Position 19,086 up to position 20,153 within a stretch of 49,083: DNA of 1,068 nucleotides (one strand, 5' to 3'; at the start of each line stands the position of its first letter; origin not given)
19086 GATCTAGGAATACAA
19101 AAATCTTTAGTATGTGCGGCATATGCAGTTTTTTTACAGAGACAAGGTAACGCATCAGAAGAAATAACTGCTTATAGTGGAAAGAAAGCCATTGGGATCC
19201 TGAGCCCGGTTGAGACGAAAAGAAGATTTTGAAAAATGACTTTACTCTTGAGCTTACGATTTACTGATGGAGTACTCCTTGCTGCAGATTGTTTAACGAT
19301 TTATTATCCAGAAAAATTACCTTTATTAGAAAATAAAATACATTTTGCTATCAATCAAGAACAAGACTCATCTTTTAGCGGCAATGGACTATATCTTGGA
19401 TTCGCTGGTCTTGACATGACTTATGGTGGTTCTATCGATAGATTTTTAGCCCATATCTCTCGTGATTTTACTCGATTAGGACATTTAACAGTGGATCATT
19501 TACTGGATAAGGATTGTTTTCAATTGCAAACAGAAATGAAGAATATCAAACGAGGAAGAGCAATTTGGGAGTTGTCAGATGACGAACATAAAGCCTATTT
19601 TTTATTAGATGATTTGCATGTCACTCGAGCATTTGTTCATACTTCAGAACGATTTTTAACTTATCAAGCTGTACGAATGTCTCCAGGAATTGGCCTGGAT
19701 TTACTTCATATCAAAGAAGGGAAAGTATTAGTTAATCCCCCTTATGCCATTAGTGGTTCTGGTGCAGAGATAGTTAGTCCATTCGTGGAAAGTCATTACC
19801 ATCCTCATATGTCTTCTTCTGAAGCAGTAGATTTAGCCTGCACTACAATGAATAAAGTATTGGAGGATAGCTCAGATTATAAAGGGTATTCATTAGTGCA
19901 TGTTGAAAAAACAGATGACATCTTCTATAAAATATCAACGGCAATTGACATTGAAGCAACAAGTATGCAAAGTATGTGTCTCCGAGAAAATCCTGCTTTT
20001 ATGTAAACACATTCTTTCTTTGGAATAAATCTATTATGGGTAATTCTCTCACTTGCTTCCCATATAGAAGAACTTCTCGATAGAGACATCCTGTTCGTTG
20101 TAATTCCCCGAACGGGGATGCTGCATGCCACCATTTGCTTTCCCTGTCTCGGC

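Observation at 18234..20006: AT-rich two-gene cassette: unknown 332-aa protein plus a propeptide-less, insert-bearing proteasome-beta/HslV-like Thr protease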

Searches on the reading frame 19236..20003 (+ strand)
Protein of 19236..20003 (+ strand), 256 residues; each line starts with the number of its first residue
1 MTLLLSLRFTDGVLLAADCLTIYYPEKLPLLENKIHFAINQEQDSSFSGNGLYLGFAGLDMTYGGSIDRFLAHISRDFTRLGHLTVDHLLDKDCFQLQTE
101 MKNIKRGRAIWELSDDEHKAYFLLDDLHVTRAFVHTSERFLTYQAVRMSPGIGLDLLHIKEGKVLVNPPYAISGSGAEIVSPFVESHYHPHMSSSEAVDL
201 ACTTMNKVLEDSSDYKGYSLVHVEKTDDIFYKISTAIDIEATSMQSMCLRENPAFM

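Call 3: search_protein_families(library=pfam, proteins=[window:19236-20003:+], max_evalue=10)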
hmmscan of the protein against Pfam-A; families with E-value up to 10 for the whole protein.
window:19236-20003:+ (256 aa): 2 families
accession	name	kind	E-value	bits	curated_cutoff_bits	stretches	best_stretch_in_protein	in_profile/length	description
PF00227.31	Proteasome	-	3.5e-07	30.5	22.4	1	167-221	131-187/189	Proteasome subunit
PF18712.6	DUF5644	-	0.061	13.7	25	1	38-105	34-102/109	Family of unknown function (DUF5644)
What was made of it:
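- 19236..20006 (+): Gene for a 256-aa propeptide-less proteasome-like (Ntn, Thr1) protein. Key residues are T2 (Thr1), D18 (Asp17), K34 (Lys33), G58 (Gly47) and G174-S175-G176. Extra residues lie at 35-57 and about 60-145. PF00227 above cutoff (call 3).
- On Proteasome alpha/beta superfamily (Pfam PF00227, MEROPS T1-type Ntn hydrolases): PF00227 scores 30.5 bits against a cutoff of 22.4 (call 3).
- Checked: The 256-aa protein passes the Pfam PF00227 gathering score (30.5 vs 22.4 bits), but only over residues 167-221 (call 3).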

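Call 4: search_protein_families(library=ncbifam, proteins=[window:19236-20003:+], max_evalue=10)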
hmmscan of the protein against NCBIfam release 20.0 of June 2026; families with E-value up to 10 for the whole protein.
window:19236-20003:+ (256 aa): 3 families
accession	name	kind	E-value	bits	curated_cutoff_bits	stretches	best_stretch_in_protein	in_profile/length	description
TIGR03634.1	arc_protsome_B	equivalog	4.8e-05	23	224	1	167-224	123-181/185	archaeal proteasome endopeptidase complex subunit beta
NF003075.0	PRK03996.1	subfamily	0.00041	19.7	219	1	174-235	168-229/248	archaeal proteasome endopeptidase complex subunit alpha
TIGR03633.1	arc_protsome_A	equivalog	0.00048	19.7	287.35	1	174-234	161-221/230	archaeal proteasome endopeptidase complex subunit alpha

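Call 5: search_solved_structures(query=window:19236-20003:+, max_evalue=10, show_alignments=3)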
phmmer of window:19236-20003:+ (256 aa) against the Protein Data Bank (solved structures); distinct sequences matched with E-value up to 10: 58.
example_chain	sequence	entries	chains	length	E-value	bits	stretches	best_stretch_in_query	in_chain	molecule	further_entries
5fmg_E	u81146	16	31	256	0.018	17.6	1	174-235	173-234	PROTEASOME SUBUNIT ALPHA TYPE | 20S proteasome alpha-5 subunit | Proteasome subunit alpha type-5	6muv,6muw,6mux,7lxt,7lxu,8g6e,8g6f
1fnt_H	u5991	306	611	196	0.018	17.5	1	166-210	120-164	PROTEASOME COMPONENT PRE3 | Proteasome subunit beta type-1 | 20S PROTEASOME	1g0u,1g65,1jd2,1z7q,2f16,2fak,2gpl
10mt_H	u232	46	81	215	0.019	17.4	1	166-210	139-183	Proteasome subunit beta type-1 | Proteasome component PRE3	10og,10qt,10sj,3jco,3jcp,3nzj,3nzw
4v7o_AB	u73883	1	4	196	0.026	17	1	166-210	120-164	Proteasome component PRE3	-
1ryp_H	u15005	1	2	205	0.027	16.9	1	166-210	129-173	20S PROTEASOME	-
5cz5_N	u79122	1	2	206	0.028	16.9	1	166-210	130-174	Proteasome subunit beta type-1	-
9qai_N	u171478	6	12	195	0.029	16.8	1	166-210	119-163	Proteasome subunit beta type-1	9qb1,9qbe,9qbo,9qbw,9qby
5fgi_N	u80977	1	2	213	0.029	16.8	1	166-210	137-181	Proteasome subunit beta type-1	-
7ls5_H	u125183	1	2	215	0.033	16.7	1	166-210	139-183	Proteasome subunit beta type-1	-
8fz5_H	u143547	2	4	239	0.033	16.7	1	152-210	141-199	Proteasome subunit beta type-6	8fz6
5fmg_H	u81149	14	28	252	0.046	16.2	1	125-223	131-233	PROTEASOME, PUTATIVE | 20S proteasome beta-1 subunit | Proteasome subunit beta type-6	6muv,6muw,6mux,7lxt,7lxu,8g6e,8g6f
9y0l_H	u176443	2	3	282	0.056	15.9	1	125-217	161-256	Proteasome endopeptidase complex | Proteasome subunit beta type-6, putative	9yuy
6td5_H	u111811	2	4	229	0.06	15.8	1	155-200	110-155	Proteasome subunit beta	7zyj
6qm7_H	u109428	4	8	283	0.088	15.3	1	155-200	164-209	Proteasome beta1 chain | Proteasome subunit beta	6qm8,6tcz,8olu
6z46_H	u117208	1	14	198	0.09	15.2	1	164-225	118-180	Proteasome subunit beta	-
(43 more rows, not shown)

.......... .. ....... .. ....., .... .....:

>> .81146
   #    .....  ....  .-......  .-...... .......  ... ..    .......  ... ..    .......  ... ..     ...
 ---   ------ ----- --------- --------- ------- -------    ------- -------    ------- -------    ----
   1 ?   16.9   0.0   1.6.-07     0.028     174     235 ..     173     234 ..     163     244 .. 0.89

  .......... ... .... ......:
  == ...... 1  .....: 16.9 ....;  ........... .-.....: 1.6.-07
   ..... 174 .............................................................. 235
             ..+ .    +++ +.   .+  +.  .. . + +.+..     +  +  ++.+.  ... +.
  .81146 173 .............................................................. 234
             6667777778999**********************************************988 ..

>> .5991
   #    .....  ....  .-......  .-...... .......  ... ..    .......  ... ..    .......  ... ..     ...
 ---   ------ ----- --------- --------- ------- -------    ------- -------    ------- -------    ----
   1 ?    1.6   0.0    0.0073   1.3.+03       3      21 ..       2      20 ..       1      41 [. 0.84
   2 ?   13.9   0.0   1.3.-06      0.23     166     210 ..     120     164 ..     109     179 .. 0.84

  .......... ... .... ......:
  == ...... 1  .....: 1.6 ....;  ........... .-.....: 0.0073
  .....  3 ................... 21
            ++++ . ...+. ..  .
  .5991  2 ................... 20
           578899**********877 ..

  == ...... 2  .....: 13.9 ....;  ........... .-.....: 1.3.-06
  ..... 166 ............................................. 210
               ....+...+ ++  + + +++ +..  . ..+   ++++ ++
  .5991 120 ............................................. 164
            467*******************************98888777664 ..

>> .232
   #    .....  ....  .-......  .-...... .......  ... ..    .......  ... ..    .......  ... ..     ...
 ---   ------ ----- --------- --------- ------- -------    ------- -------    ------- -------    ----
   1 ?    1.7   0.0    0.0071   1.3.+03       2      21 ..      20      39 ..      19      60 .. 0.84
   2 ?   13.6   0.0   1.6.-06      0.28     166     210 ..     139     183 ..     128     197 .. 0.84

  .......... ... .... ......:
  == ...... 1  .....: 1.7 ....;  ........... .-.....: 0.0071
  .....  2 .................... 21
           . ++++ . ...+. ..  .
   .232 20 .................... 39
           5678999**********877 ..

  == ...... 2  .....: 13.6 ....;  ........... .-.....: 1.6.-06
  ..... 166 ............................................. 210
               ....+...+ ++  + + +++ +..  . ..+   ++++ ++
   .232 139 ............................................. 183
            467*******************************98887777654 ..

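Call 7: find_homologous_proteins(query=window:19236-20003:+, max_evalue=0.001)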
Query window:19236-20003:+ (256 aa): 1 proteins with E <= 0.001 among 388 candidates.
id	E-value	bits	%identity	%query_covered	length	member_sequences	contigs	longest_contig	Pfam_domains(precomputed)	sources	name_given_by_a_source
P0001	5.1e-169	578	100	100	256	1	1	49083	PF00227.32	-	-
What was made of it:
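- Tried and rejected: It found only the protein itself (call 7).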

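Call 31: search_protein_representatives(protein=window:19236-20003:+)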
Query: 256 residues. Proteins with E-value up to 0.001 (for the whole library): 23; up to 1e-10: 7; up to 1e-30: 1. The best 23 are listed.
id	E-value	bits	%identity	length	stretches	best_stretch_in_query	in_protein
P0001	1.6e-169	577.7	100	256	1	1-256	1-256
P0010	3.0e-15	72.5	31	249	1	1-246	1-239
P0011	5.1e-14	68.5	30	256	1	1-245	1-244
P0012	8.6e-13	64.5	28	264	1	1-245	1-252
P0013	6.4e-12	61.6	31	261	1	1-246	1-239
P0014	7.6e-12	61.4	31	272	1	1-242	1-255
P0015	3.1e-11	59.4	32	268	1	1-244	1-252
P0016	1.1e-10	57.5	29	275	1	1-244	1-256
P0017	4.7e-10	55.5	26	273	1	1-242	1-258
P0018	1.6e-09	53.7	38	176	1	145-250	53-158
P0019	2.8e-09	53.0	33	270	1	1-244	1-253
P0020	6.7e-09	51.7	35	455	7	16-54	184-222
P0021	4.6e-08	49.0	32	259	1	1-244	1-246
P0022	1.2e-07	47.7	28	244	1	1-246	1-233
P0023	1.7e-07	47.1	37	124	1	147-248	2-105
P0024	1.1e-06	44.5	24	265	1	1-241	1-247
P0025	1.1e-06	44.5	28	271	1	1-246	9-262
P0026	3.3e-06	42.9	33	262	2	143-224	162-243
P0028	1.5e-05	40.8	31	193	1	124-238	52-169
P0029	2.1e-05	40.3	26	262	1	1-243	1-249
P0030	4.8e-05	39.1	27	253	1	1-229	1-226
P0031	4.8e-05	39.1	30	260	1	1-246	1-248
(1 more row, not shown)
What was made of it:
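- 23 representatives at E < 1e-3 among 1.84 billion, all starting at residue 1 and 244-275 aa long (call 31).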

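Call 33: search_solved_structures(query=A3, max_evalue=10, show_alignments=3)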
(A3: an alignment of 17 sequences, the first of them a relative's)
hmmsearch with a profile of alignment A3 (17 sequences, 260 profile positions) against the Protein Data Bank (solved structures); distinct sequences matched with E-value up to 10: 303 (the best 60 are shown).
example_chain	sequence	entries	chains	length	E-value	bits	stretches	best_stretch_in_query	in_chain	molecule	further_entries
8oix_H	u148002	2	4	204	1e-08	38.6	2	153-209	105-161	Proteasome subunit beta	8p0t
8f66_A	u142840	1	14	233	4.4e-08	36.5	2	166-216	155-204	Proteasome subunit alpha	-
3h4p_A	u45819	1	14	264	1.3e-07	35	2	174-212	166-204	Proteasome subunit alpha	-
3j9i_S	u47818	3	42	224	2.6e-07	34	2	166-216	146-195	Proteasome subunit alpha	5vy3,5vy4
6utf_O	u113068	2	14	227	2.7e-07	33.9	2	166-216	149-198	Proteasome subunit alpha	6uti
3jrm_A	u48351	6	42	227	2.7e-07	33.9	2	166-216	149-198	Proteasome subunit alpha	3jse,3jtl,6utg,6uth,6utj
8f7k_A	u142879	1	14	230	2.9e-07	33.9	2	166-216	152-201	Proteasome subunit alpha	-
1pma_A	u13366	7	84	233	3e-07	33.8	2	166-216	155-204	PROTEASOME | Proteasome alpha subunit | Proteasome subunit alpha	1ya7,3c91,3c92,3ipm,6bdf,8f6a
1yar_A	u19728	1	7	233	3e-07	33.8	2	166-216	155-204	Proteasome alpha subunit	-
1yau_A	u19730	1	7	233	3e-07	33.8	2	166-216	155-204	Proteasome alpha subunit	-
9buz_A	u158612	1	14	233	3e-07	33.8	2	166-216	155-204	Proteasome subunit alpha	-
3h4p_a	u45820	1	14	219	3.1e-07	33.7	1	169-236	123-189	Proteasome subunit beta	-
2ku1_A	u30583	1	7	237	3.2e-07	33.7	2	166-216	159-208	Proteasome subunit alpha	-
2ku2_A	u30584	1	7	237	3.2e-07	33.7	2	166-216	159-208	Proteasome subunit alpha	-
6z46_H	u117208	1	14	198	6.8e-07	32.6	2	172-215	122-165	Proteasome subunit beta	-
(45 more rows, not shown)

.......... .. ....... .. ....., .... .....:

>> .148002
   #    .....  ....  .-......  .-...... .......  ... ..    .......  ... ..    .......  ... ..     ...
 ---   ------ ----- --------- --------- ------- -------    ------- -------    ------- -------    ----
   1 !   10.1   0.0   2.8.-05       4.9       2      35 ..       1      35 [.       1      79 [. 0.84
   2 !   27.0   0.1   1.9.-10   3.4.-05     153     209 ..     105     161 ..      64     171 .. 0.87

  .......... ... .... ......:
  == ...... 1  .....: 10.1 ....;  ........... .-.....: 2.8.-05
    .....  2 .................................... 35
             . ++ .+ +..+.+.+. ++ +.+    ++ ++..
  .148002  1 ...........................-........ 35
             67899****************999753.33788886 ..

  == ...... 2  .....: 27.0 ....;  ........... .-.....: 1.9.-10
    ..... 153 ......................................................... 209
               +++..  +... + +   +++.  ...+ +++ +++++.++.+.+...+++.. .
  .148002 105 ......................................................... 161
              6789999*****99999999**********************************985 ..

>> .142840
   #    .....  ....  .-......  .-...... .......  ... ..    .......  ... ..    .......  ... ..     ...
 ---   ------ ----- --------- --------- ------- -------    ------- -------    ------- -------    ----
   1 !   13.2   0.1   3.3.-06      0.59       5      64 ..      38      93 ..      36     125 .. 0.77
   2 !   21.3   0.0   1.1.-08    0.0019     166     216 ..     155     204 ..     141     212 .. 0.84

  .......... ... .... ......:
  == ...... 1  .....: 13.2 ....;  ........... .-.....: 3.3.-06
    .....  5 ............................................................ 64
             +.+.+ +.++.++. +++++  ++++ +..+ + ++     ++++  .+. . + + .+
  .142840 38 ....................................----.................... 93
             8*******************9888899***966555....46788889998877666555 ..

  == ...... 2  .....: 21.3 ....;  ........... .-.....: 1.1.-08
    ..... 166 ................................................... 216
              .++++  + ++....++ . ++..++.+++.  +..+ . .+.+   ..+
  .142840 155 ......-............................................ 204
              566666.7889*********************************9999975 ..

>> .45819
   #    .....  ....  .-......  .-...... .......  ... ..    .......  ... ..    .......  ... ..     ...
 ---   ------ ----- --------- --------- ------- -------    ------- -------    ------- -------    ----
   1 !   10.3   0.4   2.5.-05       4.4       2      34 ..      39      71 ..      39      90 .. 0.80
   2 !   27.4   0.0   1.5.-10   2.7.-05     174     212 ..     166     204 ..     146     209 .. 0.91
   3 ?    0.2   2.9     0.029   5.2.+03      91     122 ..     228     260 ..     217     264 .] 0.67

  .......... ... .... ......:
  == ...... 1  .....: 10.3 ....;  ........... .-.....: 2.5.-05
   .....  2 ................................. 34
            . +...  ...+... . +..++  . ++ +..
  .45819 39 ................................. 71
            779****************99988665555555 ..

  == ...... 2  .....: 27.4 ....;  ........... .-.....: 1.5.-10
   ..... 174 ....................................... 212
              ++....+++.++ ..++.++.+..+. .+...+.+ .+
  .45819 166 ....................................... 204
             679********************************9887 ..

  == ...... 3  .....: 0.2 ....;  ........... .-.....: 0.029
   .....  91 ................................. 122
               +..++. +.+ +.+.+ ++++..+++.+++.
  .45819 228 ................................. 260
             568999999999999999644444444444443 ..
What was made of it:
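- On Proteasome alpha/beta superfamily (Pfam PF00227, MEROPS T1-type Ntn hydrolases): The family profile hits 20S chains in the PDB at 1e-8 (call 33).
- The family profile hits 20S beta and alpha chains in the PDB down to 1e-8, with T1/D17/K33 aligned (call 33). It passes PF00227 and its best matches are archaeal 20S subunits (calls 3, 4, 33).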

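Call 34: search_protein_families(library=pfam, alignment_id=A3, max_evalue=0.01)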
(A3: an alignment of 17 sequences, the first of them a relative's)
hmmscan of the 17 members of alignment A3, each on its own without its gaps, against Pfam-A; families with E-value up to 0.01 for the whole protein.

A. member 1, P0001 (256 aa): 1 family
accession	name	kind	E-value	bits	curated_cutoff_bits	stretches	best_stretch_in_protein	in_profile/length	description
PF00227.31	Proteasome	-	3.5e-07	30.5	22.4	1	167-221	131-187/189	Proteasome subunit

B. families by the number of members that match (of 17 scanned): 1 family
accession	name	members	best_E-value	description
PF00227.31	Proteasome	17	1.7e-12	Proteasome subunit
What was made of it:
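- On Proteasome alpha/beta superfamily (Pfam PF00227, MEROPS T1-type Ntn hydrolases): All 17 aligned relatives hit it at E <= 0.01, best 1.7e-12 (call 34).
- PF00227 is above cutoff for the window protein and is hit by 17 of 17 family members at E <= 0.01 (calls 3, 34).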

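Call 35: predict_structure(protein=window:19236-20003:+)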
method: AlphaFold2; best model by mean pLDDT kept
length: 256 residues; sequences in the alignment: 1
mean_pLDDT: 31.4   pTM: 0.22
mean pLDDT of the five models: 31.4, 30.2, 29.5, 28.0, 27.6
residues with pLDDT >= 90: 0; 70-90: 0; 50-70: 0; < 50: 256
segments of 3 or more residues with pLDDT < 50: 1-256
pLDDT, mean of each block of 10 residues (from residue 1): 29 28 29 28 31 30 35 31 26 26 27 29 31 28 28 30 31 27 33 43 44 41 32 36 35 27
secondary structure, 60 per line:
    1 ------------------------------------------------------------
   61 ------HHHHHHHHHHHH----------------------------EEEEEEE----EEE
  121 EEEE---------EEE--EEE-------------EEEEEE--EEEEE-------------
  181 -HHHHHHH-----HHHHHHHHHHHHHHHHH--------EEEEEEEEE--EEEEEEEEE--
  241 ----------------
elements in order: H67-78 E107-113 E118-124 E134-136 E139-141 E155-160 E163-167 H182-188 H194-210 E219-227 E230-238
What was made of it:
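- On Proteasome alpha/beta superfamily (Pfam PF00227, MEROPS T1-type Ntn hydrolases): The single-sequence AF2 model has pLDDT 31 and is unusable (call 35).
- No usable structure model exists for the 256-aa protein (single-sequence AF2, pLDDT 31, call 35).
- Tried and rejected: Single-sequence AF2 of the 256-aa protein. pLDDT was 31, so the model was discarded and not used for fold search (call 35).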

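Call 38: find_homologous_proteins(query=A3, max_evalue=0.001)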
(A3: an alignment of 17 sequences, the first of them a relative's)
Query A3 (17 sequences) (256 aa, profile of the alignment): 3 proteins with E <= 0.001 among 5353 candidates.
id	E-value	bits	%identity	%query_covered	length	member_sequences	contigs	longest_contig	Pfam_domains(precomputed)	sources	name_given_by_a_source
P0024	5.0e-84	300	24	87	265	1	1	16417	PF00227.32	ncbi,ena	-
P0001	4.3e-72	261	100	100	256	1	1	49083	PF00227.32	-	-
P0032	7.3e-4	38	35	16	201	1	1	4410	PF00227.32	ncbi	ncbi:MAG: proteasome subunit beta [Desulfurococcaceae archaeon]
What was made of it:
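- Tried and rejected: With the family profile it found only P0024 and one canonical beta subunit (call 38).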

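Call 39: find_encoding_contigs(protein=P0024, flank=8000, max_places=3)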
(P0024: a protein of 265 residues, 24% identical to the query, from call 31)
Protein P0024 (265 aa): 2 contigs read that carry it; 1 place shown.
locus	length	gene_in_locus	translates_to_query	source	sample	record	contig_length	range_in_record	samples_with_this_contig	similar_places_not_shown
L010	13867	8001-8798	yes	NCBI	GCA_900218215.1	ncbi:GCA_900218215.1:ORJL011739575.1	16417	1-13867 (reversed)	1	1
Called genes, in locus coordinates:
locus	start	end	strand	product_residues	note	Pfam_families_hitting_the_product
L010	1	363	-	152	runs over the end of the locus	PF01047:MarR (weak), PF08279:HTH_11 (weak), PF09339:HTH_IclR (weak), PF12802:MarR_2 (weak), PF13404:HTH_AsnC-type, PF13412:HTH_24, PF25212:HVO_A0114 (weak), PF01037:AsnC_trans_reg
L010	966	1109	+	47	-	-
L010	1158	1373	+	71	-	-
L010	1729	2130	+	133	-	PF02150:Zn_ribbon_RPB9 (weak), PF01096:Zn_ribbon_TFIIS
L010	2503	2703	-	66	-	-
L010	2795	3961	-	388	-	PF04851:ResIII, PF00270:DEAD, PF00271:Helicase_C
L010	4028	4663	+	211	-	PF00657:Lipase_GDSL, PF13472:Lipase_GDSL_2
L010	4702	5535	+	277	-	PF04773:FecR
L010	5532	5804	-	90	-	-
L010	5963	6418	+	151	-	PF01096:Zn_ribbon_TFIIS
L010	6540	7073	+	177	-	-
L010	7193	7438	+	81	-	-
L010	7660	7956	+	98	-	PF01883:FeS_assembly_P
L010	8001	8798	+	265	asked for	PF00227:Proteasome (faint)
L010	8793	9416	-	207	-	PF00730:HhH-GPD, PF00633:HHH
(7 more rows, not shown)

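Call 40: find_encoding_contigs(protein=P0010, flank=8000, max_places=3)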
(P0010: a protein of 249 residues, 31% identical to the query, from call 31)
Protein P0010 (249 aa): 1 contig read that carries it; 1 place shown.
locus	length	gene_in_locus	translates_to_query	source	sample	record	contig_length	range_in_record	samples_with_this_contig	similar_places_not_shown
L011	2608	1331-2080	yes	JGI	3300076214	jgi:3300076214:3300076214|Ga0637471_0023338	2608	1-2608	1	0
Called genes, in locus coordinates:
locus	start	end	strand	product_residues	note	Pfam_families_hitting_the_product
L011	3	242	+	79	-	?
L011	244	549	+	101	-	-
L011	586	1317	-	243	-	-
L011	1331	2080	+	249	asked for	PF00227:Proteasome (faint)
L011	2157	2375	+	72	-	-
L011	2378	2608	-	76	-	?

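Call 42: find_encoding_contigs(protein=P0011, flank=8000, max_places=2)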
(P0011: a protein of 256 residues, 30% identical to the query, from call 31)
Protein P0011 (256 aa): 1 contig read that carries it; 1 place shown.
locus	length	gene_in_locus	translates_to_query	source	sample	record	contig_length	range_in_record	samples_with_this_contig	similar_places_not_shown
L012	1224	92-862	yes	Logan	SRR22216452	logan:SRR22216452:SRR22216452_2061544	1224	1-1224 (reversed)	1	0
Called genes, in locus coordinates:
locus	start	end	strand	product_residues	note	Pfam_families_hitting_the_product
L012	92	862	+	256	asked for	PF00227:Proteasome (faint)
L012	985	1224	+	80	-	?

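Call 43: find_encoding_contigs(protein=P0012, flank=8000, max_places=2)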
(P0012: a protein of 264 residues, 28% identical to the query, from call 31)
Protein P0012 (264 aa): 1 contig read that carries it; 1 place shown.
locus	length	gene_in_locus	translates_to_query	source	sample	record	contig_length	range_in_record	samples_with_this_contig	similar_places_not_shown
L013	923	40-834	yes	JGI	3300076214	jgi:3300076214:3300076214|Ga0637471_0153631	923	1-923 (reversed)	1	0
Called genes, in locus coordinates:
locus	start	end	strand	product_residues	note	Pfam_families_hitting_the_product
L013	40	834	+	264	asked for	PF00227:Proteasome (weak)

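Call 44: find_encoding_contigs(protein=P0014, flank=8000, max_places=2)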
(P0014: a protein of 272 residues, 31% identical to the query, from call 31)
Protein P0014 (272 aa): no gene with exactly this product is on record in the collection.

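Call 45: find_encoding_contigs(protein=P0015, flank=8000, max_places=2)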
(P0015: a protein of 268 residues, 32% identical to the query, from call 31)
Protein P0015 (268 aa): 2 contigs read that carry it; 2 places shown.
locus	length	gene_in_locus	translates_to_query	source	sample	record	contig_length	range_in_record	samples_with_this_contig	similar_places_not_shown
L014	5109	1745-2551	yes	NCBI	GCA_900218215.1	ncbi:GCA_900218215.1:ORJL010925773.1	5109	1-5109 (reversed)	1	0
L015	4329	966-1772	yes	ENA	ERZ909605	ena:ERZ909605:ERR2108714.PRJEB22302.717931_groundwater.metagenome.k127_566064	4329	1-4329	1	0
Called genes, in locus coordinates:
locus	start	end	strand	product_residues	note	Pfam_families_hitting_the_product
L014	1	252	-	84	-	?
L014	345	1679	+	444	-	-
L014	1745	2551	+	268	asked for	PF00227:Proteasome (faint)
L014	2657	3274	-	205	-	PF12327:FtsZ_C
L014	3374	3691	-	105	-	PF00091:Tubulin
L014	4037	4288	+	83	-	PF04014:MazE_antitoxin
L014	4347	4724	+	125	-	PF01850:PIN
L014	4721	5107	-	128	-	?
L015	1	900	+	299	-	?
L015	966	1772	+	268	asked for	PF00227:Proteasome (faint)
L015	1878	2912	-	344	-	PF00091:Tubulin, PF12327:FtsZ_C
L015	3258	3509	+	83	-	PF04014:MazE_antitoxin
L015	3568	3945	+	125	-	PF01850:PIN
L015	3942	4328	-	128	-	?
